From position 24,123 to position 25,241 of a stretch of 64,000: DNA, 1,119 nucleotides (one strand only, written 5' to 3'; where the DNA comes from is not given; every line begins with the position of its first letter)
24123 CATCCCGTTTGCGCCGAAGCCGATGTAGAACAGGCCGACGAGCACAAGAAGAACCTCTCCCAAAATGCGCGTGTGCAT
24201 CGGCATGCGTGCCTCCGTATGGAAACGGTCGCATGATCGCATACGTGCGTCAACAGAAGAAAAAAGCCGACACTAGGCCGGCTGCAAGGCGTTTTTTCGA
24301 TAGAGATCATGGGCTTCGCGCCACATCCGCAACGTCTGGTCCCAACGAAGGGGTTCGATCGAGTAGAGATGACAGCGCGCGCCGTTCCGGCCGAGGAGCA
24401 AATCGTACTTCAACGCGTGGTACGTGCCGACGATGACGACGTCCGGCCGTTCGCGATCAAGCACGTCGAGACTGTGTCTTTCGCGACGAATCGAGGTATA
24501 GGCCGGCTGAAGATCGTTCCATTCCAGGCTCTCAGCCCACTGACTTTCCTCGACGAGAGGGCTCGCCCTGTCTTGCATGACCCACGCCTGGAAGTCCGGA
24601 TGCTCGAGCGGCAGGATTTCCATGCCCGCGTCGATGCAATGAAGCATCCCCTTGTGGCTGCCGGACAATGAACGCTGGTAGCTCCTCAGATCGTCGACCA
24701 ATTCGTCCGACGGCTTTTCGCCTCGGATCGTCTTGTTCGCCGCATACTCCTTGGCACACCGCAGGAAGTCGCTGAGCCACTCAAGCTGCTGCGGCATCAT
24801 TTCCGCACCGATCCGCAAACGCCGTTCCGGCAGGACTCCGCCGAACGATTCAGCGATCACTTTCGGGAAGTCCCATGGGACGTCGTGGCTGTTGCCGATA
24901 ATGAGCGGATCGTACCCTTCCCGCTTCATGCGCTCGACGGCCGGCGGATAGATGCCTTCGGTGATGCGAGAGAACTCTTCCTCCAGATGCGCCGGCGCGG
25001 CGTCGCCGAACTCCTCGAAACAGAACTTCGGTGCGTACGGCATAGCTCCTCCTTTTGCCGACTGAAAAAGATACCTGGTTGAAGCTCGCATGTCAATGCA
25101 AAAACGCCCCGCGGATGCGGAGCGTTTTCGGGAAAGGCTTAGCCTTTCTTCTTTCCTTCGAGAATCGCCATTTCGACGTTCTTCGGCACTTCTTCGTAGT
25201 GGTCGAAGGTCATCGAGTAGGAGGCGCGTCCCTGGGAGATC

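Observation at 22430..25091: Five-gene cassette of uncharacterised small and membrane proteins interrupting the str operon between fusA and tuf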

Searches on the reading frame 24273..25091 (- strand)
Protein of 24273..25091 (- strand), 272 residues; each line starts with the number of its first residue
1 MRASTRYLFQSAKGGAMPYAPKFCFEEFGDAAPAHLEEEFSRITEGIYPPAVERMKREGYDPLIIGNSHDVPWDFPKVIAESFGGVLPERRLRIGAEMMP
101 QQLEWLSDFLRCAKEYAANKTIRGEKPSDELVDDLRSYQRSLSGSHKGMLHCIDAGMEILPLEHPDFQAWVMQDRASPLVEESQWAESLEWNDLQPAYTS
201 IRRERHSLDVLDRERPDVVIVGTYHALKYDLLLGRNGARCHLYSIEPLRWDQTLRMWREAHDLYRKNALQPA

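Call 3: search_protein_families(library=pfam, proteins=[window:24273-25091:-], max_evalue=1)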
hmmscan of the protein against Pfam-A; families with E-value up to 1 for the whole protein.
window:24273-25091:- (272 aa): 0 families

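Call 4: search_protein_families(library=ncbifam, proteins=[window:24273-25091:-], max_evalue=1)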
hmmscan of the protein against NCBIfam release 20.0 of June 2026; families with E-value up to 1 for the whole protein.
window:24273-25091:- (272 aa): 0 families

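Call 10: find_homologous_proteins(query=window:24276-25043:-)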
Query window:24276-25043:- (256 aa): 4 proteins with E <= 0.001 among 314 candidates.
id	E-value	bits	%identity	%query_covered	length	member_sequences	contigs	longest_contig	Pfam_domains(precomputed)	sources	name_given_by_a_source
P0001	6.8e-175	598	100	100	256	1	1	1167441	-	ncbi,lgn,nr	ncbi:MAG: hypothetical protein QY323_03350 [Patescibacteria group bacterium]|nr:MAG: hypothetical pr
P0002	9.5e-106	371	63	100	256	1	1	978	-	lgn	-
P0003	1.2e-100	354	60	100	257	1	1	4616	-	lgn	-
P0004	3.3e-86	307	54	100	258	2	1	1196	-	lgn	-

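Call 11: find_encoding_contigs(protein=P0003, flank=5000)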
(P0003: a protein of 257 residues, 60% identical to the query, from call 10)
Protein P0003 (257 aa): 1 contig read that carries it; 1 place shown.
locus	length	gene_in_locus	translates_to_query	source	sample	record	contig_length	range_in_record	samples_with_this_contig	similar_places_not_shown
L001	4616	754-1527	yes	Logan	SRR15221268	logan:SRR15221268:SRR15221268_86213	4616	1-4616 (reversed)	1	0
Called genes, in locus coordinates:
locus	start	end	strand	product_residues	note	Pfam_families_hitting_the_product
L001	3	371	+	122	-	?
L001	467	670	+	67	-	-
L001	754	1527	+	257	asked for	-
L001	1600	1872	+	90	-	-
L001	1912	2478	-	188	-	-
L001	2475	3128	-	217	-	-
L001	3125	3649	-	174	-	PF01618:MotA_ExbB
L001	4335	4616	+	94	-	?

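Call 12: find_encoding_contigs(protein=P0004, flank=5000)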
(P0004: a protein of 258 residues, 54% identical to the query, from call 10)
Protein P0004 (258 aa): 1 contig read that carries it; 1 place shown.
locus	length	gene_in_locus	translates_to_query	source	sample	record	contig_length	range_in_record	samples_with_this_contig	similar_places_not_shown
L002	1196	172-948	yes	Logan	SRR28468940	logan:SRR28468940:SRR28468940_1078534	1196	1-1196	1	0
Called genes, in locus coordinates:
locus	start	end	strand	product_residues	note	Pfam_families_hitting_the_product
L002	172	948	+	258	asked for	-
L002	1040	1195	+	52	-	?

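Call 13: find_encoding_contigs(protein=P0002, flank=5000)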
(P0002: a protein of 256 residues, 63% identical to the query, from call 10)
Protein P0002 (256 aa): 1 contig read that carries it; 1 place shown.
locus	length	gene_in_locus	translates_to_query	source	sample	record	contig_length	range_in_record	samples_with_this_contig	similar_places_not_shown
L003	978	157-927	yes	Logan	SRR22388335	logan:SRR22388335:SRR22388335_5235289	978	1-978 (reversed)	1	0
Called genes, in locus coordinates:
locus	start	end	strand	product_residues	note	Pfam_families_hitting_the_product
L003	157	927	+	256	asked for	-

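Call 45: predict_structure(alignment_id=A4)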
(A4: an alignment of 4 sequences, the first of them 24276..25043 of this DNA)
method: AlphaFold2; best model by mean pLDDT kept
length: 256 residues; sequences in the alignment: 4
mean_pLDDT: 51.6   pTM: 0.53
mean pLDDT of the five models: 51.6, 48.4, 41.5, 39.7, 31.6
residues with pLDDT >= 90: 15; 70-90: 47; 50-70: 52; < 50: 142
segments of 3 or more residues with pLDDT < 50: 1-17, 19-21, 26-34, 43-55, 161-256
pLDDT, mean of each block of 10 residues (from residue 1): 27 43 47 51 44 49 57 58 77 89 92 85 71 78 71 56 37 33 31 35 37 30 29 36 38 31
secondary structure, 60 per line:
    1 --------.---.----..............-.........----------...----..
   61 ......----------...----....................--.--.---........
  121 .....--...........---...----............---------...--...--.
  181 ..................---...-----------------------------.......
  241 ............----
elements in order: H18-31 H33-41 H59-66 E77-79 H84-103 H113-125 H128-138 E142-144 H149-160 H180-198 E202-204 H234-252

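Call 46: search_solved_structures(query=A4, max_evalue=10, show_alignments=3)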
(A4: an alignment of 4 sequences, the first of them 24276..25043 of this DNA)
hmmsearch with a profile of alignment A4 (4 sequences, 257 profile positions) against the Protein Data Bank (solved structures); distinct sequences matched with E-value up to 10: 1.
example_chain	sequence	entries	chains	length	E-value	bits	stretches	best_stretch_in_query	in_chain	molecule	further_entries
3zgq_A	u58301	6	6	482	0.51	12.7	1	118-152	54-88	INTERFERON-INDUCED PROTEIN WITH TETRATRICOPEPTIDE REPEATS 5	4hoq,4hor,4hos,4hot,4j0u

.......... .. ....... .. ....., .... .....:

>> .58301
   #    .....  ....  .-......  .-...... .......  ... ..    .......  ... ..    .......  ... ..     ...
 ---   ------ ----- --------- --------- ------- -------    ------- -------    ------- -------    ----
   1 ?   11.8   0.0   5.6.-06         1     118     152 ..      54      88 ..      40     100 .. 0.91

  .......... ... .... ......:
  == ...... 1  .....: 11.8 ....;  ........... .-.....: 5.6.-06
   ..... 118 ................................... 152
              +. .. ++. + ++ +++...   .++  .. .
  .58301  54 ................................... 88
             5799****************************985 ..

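Call 47: search_protein_families(library=pfam, alignment_id=A4, max_evalue=10)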
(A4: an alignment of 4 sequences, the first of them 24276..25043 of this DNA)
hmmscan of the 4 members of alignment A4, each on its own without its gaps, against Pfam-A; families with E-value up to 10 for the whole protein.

A. member 1, window:24276-25043:- (256 aa): 0 families

B. families by the number of members that match (of 4 scanned): 0 families

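Call 75: search_protein_families(library=padloc, proteins=[window:24276-25043:-], max_evalue=1)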
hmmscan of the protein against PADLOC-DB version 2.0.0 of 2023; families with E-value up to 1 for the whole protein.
window:24276-25043:- (256 aa): 0 families

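Call 76: search_protein_families(library=phrogs, proteins=[window:24276-25043:-], max_evalue=1)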
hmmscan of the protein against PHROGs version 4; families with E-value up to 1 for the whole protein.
window:24276-25043:- (256 aa): 1 family
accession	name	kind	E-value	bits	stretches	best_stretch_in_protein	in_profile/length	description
phrog_22704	-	unknown function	0.22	12.7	0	153-190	16-52/98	-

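Call 84: search_protein_families(library=pfam, proteins=[L001:1912-2478:-, L001:2475-3128:-], max_evalue=0.001)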
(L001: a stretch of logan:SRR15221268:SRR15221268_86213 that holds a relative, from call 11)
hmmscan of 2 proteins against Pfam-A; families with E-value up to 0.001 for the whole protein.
L001:1912-2478:- (188 aa): 0 families

L001:2475-3128:- (217 aa): 0 families
